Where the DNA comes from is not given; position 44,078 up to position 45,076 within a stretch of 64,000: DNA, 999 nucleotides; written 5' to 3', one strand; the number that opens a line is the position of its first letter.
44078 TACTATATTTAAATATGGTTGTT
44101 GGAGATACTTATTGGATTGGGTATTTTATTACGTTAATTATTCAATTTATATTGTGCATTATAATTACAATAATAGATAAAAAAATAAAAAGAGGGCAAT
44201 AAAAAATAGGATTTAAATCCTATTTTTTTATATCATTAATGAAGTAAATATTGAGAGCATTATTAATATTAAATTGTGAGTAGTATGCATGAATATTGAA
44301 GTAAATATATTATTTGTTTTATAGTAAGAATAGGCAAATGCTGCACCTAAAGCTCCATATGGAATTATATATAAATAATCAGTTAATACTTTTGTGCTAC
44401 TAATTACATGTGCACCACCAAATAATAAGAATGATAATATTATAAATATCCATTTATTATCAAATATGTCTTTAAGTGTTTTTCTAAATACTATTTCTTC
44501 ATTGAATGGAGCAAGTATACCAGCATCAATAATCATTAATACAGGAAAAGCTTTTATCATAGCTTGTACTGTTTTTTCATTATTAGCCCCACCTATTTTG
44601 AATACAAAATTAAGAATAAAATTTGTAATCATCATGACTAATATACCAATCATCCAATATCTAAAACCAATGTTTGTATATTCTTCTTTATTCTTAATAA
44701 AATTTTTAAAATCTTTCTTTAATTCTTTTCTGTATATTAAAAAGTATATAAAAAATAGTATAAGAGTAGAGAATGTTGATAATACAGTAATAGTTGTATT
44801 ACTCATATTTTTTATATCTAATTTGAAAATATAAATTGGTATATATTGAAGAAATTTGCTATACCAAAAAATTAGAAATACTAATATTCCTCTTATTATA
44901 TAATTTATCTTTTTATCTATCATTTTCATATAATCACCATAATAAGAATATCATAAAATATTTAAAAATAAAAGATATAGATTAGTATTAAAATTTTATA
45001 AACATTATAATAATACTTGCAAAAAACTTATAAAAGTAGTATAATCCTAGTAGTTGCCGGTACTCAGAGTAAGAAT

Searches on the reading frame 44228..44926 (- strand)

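Call 28: search_protein_families(library=pfam, proteins=[window:44228-44926:-], max_evalue=0.01)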
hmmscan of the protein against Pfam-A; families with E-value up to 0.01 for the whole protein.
window:44228-44926:- (232 aa): 1 family
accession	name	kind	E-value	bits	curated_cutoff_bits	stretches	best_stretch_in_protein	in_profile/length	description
PF02517.21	Rce1-like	-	2.2e-17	63.5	22.4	1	127-220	3-93/93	Type II CAAX prenyl endopeptidase Rce1-like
